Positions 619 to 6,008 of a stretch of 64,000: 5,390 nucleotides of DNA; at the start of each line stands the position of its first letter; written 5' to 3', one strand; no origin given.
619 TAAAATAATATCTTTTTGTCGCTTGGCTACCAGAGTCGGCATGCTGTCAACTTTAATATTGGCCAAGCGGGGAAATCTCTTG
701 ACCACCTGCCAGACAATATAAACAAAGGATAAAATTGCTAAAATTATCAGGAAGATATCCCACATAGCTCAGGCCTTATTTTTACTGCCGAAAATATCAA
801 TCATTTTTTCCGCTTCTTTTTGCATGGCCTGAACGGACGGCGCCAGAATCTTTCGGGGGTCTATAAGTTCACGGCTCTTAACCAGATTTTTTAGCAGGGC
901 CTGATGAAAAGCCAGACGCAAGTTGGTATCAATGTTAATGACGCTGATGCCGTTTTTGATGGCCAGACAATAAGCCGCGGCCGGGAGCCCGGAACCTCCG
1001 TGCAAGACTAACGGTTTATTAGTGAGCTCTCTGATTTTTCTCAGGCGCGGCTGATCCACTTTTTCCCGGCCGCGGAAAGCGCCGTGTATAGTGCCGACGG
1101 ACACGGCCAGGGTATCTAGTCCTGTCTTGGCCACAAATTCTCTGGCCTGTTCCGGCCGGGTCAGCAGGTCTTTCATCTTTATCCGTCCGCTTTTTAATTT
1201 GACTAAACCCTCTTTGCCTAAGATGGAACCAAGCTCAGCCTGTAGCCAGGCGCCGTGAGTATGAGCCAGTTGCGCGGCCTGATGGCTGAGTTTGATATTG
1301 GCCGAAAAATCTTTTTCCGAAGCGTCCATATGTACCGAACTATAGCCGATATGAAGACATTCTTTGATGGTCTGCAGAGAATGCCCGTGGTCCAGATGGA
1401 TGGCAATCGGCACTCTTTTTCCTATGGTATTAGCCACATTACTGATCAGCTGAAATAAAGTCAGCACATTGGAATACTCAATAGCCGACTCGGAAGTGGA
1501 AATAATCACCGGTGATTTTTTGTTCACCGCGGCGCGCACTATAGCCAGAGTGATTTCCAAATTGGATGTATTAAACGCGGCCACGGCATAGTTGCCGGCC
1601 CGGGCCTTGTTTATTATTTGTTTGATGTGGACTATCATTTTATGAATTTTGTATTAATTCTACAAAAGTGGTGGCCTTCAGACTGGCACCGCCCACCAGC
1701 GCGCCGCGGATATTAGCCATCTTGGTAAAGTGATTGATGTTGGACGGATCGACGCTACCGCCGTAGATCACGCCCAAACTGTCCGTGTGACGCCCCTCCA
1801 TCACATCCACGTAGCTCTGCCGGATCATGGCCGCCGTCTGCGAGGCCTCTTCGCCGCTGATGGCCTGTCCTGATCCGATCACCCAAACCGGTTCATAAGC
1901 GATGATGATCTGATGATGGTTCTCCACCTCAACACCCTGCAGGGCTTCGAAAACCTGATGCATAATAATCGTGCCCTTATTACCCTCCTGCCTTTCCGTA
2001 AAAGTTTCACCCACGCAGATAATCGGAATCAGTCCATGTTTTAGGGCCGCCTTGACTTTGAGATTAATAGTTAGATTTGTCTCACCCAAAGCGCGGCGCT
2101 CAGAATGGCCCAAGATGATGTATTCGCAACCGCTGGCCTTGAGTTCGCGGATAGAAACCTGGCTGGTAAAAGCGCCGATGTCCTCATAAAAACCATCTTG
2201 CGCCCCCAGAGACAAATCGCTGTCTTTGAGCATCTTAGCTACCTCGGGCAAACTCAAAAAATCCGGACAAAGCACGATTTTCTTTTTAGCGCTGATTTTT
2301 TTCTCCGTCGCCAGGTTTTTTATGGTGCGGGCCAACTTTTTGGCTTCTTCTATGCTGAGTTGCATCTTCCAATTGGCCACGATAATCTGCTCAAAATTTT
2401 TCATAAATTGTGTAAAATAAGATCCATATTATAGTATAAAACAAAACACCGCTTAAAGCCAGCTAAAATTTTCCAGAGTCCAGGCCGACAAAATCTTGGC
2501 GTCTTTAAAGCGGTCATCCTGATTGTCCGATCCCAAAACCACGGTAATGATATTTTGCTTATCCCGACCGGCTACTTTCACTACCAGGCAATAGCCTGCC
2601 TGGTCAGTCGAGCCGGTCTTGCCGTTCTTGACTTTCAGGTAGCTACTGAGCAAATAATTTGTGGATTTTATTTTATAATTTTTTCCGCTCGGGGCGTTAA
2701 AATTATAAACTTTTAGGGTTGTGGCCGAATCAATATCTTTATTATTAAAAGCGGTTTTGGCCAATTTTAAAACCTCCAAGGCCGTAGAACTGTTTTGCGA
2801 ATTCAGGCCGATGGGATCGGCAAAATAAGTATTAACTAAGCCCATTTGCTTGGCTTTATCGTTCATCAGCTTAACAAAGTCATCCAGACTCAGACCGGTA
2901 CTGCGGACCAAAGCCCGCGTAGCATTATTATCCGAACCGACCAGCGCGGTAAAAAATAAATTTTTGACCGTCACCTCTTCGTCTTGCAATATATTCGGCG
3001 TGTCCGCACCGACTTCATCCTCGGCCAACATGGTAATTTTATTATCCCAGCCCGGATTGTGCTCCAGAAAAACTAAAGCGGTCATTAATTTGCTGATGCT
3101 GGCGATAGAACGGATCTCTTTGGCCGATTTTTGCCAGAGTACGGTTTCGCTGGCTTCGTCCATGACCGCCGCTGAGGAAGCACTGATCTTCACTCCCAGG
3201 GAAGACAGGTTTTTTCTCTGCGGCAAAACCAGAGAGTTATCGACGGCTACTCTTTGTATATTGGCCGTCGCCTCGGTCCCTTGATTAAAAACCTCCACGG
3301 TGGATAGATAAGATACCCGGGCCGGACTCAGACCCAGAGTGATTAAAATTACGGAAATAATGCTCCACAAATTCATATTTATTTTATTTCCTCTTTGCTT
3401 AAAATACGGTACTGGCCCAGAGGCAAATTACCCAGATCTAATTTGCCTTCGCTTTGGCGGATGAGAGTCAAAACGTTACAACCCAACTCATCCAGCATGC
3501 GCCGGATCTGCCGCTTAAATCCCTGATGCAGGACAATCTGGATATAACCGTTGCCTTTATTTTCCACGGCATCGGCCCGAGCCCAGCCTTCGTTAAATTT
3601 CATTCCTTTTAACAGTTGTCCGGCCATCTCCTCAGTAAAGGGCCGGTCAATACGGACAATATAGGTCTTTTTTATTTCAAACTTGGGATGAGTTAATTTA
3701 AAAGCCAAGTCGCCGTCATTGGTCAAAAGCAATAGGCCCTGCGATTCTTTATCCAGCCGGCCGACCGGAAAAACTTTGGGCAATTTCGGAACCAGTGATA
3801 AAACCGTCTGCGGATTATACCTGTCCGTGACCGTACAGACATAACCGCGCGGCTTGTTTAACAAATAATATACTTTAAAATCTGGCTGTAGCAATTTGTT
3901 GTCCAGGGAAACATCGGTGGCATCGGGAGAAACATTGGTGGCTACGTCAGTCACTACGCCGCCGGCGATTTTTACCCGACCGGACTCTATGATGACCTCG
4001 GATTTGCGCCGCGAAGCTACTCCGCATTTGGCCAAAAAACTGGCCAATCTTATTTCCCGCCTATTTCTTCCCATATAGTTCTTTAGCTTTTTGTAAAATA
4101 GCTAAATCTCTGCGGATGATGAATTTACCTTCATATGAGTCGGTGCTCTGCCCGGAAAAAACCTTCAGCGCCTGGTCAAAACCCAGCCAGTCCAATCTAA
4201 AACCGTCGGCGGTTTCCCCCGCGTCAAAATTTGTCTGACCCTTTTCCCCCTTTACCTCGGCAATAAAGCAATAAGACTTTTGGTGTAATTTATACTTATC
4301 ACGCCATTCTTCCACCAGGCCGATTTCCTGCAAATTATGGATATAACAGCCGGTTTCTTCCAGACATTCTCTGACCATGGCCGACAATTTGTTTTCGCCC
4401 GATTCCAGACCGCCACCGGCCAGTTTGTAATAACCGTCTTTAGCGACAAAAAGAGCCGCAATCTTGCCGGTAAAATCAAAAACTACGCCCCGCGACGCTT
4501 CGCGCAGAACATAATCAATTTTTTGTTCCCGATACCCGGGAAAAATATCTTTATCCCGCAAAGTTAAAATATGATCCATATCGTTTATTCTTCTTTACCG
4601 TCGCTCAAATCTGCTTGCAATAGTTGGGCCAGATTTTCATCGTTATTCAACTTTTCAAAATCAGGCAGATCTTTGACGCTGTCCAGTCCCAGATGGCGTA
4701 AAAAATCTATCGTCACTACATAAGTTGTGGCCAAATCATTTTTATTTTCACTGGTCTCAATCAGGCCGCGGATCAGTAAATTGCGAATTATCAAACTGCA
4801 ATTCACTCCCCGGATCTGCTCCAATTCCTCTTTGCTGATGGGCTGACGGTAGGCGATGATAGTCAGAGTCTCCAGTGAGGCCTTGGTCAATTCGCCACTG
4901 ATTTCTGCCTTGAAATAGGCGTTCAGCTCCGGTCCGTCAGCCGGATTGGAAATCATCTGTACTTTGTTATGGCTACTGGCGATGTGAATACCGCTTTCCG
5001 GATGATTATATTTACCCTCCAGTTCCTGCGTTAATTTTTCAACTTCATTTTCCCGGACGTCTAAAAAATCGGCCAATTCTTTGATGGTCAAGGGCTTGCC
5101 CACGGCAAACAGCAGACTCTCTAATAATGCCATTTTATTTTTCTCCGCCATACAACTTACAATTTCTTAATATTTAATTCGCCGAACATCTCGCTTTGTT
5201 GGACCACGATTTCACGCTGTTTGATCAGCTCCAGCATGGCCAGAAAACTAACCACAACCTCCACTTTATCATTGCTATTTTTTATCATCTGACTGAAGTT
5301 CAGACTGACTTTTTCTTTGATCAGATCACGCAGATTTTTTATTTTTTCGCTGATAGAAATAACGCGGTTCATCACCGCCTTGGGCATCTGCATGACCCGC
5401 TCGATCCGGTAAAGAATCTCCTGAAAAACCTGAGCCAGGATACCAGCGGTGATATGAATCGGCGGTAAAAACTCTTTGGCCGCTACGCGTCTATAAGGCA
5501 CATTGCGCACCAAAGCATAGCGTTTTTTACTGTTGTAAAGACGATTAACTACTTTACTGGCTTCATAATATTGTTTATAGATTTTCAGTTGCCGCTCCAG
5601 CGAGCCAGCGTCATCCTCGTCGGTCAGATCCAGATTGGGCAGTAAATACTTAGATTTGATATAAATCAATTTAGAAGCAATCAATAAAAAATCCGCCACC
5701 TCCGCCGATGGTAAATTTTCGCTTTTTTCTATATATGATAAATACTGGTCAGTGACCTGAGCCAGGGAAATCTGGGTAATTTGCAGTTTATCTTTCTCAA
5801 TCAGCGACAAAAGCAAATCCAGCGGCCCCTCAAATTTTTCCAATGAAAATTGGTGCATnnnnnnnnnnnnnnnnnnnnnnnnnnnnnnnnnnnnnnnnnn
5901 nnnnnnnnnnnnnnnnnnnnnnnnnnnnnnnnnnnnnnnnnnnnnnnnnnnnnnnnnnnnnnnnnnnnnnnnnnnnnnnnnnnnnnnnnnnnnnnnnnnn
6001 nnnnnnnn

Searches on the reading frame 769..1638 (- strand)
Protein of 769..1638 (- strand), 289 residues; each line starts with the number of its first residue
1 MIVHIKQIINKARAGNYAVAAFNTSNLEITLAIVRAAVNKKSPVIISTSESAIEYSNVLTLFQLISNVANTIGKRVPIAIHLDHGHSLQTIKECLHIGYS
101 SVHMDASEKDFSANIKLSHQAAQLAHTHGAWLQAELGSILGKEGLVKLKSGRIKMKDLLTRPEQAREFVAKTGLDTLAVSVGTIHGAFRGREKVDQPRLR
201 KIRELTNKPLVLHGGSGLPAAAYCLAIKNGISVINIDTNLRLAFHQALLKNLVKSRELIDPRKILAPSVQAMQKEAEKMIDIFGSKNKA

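Call 41: search_protein_families(library=pfam, proteins=[window:769-1638:-], max_evalue=0.001)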
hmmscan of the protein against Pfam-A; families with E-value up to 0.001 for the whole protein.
window:769-1638:- (289 aa): 1 family
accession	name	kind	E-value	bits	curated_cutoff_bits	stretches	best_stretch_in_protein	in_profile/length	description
PF01116.26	F_bP_aldolase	-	1.2e-83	281.3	25.5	1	4-288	2-277/277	Fructose-bisphosphate aldolase class-II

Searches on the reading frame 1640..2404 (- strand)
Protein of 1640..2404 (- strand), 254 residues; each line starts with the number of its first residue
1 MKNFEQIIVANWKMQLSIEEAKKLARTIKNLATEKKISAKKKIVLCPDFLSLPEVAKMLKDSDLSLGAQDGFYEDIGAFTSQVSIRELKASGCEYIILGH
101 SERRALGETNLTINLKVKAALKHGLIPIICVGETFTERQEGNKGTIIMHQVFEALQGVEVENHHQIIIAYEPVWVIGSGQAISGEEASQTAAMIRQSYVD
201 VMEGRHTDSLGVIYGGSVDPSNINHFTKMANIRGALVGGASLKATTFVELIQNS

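Call 41: search_protein_families(library=pfam, proteins=[window:1640-2404:-], max_evalue=0.001)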
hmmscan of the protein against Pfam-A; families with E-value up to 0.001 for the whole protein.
window:1640-2404:- (254 aa): 1 family
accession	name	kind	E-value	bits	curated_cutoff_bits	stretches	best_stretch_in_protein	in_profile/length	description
PF00121.24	TIM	-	8.6e-74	248.6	20.1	1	7-253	2-244/245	Triosephosphate isomerase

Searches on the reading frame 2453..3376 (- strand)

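Call 41: search_protein_families(library=pfam, proteins=[window:2453-3376:-], max_evalue=0.001)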
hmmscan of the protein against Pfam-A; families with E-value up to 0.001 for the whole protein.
window:2453-3376:- (307 aa): 2 families
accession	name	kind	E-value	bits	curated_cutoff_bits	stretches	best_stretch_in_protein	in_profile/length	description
PF00768.25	Peptidase_S11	-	2.7e-39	135.5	27.6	1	63-284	9-238/239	D-alanyl-D-alanine carboxypeptidase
PF13354.11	Beta-lactamase2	-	5.2e-06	26.4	22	1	84-205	16-142/214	Beta-lactamase enzyme family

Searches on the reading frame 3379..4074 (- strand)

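Call 41: search_protein_families(library=pfam, proteins=[window:3379-4074:-], max_evalue=0.001)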
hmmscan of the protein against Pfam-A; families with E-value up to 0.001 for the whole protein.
window:3379-4074:- (231 aa): 2 families
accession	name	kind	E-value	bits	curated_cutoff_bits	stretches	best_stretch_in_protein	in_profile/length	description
PF00849.27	PseudoU_synth_2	-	1.2e-22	81.3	26.8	1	69-194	2-150/152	RNA pseudouridylate synthase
PF01479.30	S4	-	2.1e-08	34.2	22.8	1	9-51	2-45/48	S4 domain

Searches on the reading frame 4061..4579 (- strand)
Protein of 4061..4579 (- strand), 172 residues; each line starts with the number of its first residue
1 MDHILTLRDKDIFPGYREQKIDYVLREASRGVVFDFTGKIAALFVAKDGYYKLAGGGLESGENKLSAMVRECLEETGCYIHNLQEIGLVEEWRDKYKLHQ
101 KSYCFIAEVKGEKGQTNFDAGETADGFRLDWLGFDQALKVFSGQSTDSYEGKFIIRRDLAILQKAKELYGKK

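Call 41: search_protein_families(library=pfam, proteins=[window:4061-4579:-], max_evalue=0.001)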
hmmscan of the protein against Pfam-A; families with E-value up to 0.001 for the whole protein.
window:4061-4579:- (172 aa): 1 family
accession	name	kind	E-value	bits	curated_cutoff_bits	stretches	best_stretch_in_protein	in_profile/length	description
PF00293.34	NUDIX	-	6.1e-11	42.9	21.1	1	31-137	8-118/134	NUDIX domain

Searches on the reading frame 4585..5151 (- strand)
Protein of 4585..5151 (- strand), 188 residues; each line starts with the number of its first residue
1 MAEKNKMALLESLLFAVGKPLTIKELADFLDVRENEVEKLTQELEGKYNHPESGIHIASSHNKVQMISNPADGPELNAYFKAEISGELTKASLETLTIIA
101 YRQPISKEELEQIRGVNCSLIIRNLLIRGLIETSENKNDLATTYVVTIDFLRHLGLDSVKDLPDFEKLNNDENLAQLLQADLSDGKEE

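Call 41: search_protein_families(library=pfam, proteins=[window:4585-5151:-], max_evalue=0.001)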
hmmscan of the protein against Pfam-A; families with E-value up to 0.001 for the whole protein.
window:4585-5151:- (188 aa): 1 family
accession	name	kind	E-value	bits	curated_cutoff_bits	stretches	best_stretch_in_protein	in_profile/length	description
PF04079.22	SMC_ScpB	-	2.8e-41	141.2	27.4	1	9-164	2-159/160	Segregation and condensation complex subunit ScpB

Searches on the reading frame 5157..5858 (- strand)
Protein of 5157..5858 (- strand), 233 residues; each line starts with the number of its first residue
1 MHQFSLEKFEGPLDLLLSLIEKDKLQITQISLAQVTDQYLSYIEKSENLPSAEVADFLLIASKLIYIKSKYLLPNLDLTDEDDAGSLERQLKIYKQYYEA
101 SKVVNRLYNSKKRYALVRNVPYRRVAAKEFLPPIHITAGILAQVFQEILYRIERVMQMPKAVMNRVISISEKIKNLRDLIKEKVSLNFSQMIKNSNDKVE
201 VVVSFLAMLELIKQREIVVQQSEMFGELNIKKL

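Call 41: search_protein_families(library=pfam, proteins=[window:5157-5858:-], max_evalue=0.001)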
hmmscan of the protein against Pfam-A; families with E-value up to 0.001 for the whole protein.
window:5157-5858:- (233 aa): 1 family
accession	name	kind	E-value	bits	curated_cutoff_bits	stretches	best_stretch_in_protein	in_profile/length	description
PF02616.19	SMC_ScpA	-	3.6e-25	89.7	24.6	1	19-231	1-230/232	Segregation and condensation protein ScpA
